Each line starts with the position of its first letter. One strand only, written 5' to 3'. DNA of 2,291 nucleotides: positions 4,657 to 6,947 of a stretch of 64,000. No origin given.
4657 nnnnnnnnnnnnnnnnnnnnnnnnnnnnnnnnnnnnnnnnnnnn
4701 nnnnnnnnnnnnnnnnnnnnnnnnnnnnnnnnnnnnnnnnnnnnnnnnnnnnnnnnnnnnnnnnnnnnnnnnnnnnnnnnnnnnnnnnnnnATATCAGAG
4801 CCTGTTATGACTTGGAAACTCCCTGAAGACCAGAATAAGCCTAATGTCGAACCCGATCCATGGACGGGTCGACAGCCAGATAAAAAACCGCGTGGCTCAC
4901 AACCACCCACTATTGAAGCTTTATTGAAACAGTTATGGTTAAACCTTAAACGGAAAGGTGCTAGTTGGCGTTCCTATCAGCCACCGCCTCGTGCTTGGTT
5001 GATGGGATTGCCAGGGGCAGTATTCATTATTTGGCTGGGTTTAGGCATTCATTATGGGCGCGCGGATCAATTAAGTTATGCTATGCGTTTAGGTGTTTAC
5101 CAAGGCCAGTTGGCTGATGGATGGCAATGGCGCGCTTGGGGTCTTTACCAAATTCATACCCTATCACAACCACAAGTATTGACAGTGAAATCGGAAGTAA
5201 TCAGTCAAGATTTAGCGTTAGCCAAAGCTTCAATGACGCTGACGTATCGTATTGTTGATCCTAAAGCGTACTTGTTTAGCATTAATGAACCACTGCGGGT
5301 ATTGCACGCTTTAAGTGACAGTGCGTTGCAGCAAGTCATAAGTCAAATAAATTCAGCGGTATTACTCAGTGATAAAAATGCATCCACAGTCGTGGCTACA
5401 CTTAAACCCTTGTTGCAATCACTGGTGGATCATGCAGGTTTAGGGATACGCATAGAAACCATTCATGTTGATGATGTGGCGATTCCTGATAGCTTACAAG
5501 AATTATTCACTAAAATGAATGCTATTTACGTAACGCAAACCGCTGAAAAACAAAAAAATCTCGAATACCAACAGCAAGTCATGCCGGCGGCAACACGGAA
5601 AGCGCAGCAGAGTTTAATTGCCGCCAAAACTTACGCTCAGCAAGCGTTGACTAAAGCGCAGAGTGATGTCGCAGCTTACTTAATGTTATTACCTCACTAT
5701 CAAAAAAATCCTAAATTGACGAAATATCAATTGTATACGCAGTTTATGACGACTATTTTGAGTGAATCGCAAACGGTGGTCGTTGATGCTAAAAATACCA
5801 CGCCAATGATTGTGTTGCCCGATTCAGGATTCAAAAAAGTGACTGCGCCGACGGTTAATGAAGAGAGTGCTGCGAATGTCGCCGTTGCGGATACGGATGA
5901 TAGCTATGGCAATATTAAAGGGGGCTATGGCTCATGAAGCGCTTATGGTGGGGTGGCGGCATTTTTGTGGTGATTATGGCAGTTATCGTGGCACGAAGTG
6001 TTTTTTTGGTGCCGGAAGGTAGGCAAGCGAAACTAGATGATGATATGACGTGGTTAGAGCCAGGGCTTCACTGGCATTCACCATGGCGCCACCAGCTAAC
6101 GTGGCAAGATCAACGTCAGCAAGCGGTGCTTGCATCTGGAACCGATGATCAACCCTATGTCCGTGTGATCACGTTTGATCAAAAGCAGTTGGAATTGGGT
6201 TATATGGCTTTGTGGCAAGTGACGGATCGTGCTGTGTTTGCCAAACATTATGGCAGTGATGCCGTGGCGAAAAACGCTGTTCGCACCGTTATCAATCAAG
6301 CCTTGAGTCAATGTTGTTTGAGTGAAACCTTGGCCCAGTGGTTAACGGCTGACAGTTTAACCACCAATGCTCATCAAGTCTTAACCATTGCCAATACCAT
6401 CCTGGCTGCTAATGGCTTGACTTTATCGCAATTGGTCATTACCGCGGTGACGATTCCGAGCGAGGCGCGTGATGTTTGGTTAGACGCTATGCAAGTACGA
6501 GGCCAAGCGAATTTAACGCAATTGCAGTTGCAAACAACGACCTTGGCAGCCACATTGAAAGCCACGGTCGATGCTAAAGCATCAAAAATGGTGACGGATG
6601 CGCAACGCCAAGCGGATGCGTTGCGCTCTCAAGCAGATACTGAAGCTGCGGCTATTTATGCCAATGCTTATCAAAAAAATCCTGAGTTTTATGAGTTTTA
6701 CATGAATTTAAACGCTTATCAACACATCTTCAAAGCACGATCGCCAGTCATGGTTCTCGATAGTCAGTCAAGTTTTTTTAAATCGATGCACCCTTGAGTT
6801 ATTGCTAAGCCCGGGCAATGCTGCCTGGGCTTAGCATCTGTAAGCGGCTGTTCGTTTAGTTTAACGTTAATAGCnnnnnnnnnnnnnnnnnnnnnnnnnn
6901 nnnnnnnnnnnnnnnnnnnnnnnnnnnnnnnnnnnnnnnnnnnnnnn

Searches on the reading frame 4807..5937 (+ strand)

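Call 31: search_protein_families(library=ncbifam, proteins=[window:4807-5937:+], max_evalue=0.00001)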
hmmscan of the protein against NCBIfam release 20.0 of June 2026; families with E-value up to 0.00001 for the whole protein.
window:4807-5937:+ (376 aa): 2 families
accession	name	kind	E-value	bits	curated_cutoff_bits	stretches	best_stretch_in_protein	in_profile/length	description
TIGR01933.1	hflK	equivalog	4.4e-37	127.9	159.4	1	93-337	13-258/261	FtsH protease activity modulator HflK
NF008181.0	PRK10930.1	equivalog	9.8e-28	97.1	660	1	71-357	87-374/419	FtsH protease activity modulator HflK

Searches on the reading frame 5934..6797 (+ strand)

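Call 31: search_protein_families(library=ncbifam, proteins=[window:5934-6797:+], max_evalue=0.00001)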
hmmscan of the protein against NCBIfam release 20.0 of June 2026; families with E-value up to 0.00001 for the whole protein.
window:5934-6797:+ (287 aa): 3 families
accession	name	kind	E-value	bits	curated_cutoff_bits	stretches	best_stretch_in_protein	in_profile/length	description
TIGR01932.1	hflC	equivalog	6.7e-30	104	134.4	1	144-286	176-318/318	protease modulator HflC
NF008259.0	PRK11029.1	equivalog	2.5e-25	89.2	427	1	146-286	187-327/334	protease modulator HflC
TIGR01933.1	hflK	equivalog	4.5e-08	32.8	159.4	1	40-280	21-253/261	FtsH protease activity modulator HflK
